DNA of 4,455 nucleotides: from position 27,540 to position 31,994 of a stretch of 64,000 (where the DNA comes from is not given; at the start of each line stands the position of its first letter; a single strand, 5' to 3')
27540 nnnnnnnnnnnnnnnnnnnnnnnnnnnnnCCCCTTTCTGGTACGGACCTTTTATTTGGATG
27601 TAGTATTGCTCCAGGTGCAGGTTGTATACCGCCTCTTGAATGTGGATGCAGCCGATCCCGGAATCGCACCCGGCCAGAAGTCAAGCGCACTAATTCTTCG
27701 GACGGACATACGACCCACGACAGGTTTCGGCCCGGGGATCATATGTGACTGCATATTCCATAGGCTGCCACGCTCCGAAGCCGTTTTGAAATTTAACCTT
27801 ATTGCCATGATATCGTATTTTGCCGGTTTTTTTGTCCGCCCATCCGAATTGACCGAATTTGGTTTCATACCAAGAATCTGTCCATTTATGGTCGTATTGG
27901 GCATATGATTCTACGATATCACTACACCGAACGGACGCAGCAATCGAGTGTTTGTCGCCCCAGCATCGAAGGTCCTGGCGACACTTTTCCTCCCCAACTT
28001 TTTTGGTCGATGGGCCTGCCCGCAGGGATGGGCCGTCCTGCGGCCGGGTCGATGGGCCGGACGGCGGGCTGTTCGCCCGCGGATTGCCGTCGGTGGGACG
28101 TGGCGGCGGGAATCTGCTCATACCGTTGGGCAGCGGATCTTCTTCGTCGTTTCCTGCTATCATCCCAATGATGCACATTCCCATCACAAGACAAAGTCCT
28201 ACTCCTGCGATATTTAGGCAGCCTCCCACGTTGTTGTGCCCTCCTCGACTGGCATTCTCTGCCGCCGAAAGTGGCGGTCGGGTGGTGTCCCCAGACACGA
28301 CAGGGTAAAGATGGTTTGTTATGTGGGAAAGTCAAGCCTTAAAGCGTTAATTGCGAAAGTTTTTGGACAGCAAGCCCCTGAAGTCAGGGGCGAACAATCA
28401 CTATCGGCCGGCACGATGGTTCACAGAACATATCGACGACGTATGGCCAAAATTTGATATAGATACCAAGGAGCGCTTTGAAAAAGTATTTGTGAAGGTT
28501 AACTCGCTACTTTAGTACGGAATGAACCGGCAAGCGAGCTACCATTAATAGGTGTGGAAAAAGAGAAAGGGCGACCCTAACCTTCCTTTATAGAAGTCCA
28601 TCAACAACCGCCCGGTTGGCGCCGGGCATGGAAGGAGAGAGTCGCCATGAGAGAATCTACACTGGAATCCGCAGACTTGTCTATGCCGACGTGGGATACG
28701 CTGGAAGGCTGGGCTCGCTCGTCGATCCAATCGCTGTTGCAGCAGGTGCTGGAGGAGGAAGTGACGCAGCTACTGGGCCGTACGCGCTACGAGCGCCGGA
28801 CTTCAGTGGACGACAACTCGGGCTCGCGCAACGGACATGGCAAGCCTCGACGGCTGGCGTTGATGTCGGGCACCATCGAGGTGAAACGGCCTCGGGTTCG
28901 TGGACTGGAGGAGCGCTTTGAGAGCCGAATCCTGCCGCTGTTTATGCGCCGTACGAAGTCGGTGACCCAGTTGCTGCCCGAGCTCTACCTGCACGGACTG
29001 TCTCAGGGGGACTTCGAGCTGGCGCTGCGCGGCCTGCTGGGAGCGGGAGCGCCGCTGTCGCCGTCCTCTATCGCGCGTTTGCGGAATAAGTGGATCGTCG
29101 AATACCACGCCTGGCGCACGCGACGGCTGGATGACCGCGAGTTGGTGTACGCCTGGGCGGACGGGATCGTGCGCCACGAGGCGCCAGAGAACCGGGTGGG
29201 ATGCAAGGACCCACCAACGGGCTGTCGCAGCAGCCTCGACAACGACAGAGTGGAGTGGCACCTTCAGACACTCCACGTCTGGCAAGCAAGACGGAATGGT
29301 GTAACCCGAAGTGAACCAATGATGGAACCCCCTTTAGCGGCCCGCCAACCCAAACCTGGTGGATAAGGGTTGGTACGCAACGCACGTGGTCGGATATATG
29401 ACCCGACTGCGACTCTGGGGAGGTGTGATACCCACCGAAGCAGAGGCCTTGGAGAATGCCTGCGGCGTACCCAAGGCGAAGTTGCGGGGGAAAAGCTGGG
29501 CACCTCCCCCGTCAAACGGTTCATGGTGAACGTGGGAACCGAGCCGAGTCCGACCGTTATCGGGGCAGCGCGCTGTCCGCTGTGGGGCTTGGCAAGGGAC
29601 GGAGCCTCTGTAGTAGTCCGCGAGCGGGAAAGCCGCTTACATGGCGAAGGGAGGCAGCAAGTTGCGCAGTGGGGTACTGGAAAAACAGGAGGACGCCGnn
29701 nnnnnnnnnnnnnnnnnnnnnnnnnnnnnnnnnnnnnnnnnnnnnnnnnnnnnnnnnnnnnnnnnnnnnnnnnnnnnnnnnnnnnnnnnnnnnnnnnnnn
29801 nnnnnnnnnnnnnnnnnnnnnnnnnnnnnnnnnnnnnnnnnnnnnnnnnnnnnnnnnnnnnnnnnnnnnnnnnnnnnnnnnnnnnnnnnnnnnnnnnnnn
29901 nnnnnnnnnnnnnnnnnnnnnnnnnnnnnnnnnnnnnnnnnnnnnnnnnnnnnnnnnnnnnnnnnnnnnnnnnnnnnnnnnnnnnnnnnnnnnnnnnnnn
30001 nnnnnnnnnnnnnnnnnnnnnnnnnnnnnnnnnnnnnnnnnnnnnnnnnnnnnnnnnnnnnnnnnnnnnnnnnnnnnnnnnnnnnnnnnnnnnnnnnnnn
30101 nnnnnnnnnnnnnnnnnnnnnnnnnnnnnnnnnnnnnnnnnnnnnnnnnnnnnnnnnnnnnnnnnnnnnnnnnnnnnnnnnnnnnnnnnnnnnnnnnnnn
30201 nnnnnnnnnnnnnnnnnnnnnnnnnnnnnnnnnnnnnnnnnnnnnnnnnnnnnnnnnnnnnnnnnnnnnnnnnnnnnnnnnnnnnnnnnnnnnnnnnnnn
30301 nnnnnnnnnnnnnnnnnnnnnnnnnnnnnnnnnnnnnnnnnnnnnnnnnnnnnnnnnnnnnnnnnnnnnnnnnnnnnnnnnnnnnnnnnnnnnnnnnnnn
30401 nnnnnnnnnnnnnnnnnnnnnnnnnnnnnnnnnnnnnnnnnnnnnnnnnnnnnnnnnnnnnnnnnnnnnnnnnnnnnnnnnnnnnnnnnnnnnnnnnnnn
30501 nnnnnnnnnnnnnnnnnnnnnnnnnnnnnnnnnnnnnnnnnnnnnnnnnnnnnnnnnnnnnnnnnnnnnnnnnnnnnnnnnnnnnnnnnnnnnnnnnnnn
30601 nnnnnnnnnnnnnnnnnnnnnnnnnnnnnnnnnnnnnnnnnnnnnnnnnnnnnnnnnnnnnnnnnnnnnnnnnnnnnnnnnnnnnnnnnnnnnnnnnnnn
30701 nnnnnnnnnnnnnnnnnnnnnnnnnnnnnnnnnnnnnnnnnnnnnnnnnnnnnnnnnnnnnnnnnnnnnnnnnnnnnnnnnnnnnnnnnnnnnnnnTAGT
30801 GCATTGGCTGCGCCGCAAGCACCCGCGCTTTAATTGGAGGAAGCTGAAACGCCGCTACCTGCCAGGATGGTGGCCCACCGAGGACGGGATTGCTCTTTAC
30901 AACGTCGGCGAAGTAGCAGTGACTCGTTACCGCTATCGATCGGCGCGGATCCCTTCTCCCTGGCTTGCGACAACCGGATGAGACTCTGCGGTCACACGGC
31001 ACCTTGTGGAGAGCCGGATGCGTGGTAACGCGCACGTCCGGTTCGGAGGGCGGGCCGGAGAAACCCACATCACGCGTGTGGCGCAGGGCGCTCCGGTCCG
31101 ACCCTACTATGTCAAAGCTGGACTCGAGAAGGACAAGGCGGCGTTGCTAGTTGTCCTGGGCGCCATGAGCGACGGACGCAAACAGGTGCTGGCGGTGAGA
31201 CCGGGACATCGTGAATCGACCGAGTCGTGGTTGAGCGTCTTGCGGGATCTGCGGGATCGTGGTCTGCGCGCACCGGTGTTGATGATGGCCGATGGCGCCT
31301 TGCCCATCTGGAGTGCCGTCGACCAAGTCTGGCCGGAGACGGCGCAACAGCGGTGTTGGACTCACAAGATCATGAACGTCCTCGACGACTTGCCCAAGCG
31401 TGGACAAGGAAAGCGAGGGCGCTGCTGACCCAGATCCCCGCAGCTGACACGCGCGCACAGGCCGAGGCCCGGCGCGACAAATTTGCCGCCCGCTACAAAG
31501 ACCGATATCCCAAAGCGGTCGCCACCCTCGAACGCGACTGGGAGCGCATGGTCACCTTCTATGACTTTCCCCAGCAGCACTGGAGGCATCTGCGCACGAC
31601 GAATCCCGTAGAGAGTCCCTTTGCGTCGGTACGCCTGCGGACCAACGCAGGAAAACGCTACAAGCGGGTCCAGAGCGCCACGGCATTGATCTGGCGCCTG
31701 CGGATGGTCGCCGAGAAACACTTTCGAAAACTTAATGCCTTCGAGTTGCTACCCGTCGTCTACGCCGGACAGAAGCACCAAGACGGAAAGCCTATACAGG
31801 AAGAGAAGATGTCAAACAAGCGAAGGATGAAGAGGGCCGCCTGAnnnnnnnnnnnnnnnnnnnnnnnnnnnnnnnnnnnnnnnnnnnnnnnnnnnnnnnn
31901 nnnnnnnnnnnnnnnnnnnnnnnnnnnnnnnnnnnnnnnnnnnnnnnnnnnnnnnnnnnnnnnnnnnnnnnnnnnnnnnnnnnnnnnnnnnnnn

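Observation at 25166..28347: IS1595-family element with 25-bp perfect inverted repeats carrying five passenger genes, including a retropepsin-like aspartic protease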

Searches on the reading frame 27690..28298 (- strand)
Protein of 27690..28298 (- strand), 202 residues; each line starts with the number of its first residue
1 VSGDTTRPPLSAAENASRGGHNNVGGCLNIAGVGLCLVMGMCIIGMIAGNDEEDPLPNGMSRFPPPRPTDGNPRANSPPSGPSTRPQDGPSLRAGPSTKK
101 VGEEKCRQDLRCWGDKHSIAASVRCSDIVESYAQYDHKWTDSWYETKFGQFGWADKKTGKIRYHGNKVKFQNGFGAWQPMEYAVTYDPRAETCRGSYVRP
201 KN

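Call 4: search_protein_families(library=pfam, proteins=[window:27690-28298:-], max_evalue=1)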
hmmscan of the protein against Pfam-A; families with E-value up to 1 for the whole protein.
window:27690-28298:- (202 aa): 0 families

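Call 5: search_protein_families(library=ncbifam, proteins=[window:27690-28298:-], max_evalue=1)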
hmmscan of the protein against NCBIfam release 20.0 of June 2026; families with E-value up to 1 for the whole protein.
window:27690-28298:- (202 aa): 0 families

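Call 40: search_protein_families(library=padloc, proteins=[window:27690-28298:-], max_evalue=1)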
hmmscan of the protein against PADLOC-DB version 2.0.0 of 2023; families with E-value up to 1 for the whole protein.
window:27690-28298:- (202 aa): 0 families

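Call 48: search_protein_representatives(protein=window:27690-28298:-)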
Query: 202 residues. Proteins with E-value up to 0.001 (for the whole library): 1399; up to 1e-10: 900; up to 1e-30: 4. The best 150 are listed.
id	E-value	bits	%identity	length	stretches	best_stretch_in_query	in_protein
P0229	2.3e-90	318.3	95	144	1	24-172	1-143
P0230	9.5e-61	221.5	60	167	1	41-202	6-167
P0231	1.9e-31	125.7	55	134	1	85-190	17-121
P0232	9.6e-31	123.4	51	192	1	85-198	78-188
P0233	3.4e-30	121.6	49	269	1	77-192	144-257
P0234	3.6e-29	118.3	46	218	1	34-187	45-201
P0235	5.6e-29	117.6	55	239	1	102-192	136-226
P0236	8.2e-29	117.1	53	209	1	102-193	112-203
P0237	1.8e-28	116.0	48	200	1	94-200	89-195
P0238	2.4e-28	115.6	50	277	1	97-199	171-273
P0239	3.0e-28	115.3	46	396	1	85-189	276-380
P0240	4.1e-28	114.8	51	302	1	104-193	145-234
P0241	6.6e-28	114.1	43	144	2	99-196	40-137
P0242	2.4e-27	112.3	49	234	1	100-193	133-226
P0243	2.5e-27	112.2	47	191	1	90-195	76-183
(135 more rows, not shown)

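Call 52: search_solved_structures(query=window:27690-28298:-, max_evalue=1)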
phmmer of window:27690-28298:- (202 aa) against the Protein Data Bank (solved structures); distinct sequences matched with E-value up to 1: 0.

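Call 68: search_protein_families(library=phrogs, proteins=[window:27690-28298:-], max_evalue=0.1)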
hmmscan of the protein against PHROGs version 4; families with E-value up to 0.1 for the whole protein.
window:27690-28298:- (202 aa): 2 families
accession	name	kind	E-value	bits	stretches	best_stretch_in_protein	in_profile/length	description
phrog_13160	-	unknown function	1.8e-14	54.9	1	100-188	46-124/139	-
phrog_20749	-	unknown function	0.00065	20.8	1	111-187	78-153/165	-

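Call 78: find_encoding_contigs(protein=P0229, flank=6000, max_places=5)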
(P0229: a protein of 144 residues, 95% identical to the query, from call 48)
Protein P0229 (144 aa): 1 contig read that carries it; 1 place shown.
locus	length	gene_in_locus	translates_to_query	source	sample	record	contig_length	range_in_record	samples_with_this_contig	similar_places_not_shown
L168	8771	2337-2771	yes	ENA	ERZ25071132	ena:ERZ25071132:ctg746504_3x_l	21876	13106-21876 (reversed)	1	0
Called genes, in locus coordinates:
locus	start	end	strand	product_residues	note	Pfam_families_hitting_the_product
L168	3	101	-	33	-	?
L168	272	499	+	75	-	-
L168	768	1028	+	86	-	-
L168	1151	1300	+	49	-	-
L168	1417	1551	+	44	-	-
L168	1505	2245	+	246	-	PF03400:DDE_Tnp_IS1 (faint)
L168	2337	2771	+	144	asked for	-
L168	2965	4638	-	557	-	-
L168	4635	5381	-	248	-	-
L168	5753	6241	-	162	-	PF16859:TetR_C_11 (weak)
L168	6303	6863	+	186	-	-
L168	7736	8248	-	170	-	-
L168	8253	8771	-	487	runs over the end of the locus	PF19570:DUF6088, PF00271:Helicase_C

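Call 90: search_protein_families(library=ncbifam, proteins=[L168:1505-2245:+], max_evalue=0.001)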
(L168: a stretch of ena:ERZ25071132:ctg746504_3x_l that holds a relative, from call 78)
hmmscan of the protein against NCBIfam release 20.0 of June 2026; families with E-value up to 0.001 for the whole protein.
L168:1505-2245:+ (246 aa): 2 families
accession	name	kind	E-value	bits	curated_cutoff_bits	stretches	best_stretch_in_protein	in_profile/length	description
NF033558.1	transpos_IS1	equivalog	1.3e-10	41.5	100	1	9-99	94-169/199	IS1 family transposase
NF033587.1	transpos_IS6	equivalog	2.4e-05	24.1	125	1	42-100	84-143/202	IS6 family transposase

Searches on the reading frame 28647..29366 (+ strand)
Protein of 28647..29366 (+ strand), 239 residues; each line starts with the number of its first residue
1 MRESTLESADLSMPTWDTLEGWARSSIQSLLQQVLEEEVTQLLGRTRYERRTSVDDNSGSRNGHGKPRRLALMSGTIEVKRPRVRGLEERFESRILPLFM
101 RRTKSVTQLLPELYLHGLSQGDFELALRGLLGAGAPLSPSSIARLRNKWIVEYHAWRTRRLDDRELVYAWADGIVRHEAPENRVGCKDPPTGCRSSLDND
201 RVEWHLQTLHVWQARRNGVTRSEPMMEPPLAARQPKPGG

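Call 62: search_protein_families(library=pfam, proteins=[window:28647-29366:+], max_evalue=0.001)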
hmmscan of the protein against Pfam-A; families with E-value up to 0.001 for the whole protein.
window:28647-29366:+ (239 aa): 1 family
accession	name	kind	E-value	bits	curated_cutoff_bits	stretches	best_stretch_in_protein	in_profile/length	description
PF00872.24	Transposase_mut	-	3.1e-18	66.3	21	1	16-175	19-169/379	Transposase, Mutator family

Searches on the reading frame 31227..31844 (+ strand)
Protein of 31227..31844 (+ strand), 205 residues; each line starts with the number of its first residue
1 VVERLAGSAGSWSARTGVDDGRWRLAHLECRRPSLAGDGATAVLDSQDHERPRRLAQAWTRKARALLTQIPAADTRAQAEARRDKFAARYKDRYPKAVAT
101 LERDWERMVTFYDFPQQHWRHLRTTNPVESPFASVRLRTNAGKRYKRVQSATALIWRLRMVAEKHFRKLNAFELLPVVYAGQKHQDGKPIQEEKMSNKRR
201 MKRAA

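Call 62: search_protein_families(library=pfam, proteins=[window:31227-31844:+], max_evalue=0.001)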
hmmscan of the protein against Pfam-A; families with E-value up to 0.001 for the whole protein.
window:31227-31844:+ (205 aa): 1 family
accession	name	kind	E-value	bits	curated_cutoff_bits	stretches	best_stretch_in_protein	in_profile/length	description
PF00872.24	Transposase_mut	-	3.2e-13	49.8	21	1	62-160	272-370/379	Transposase, Mutator family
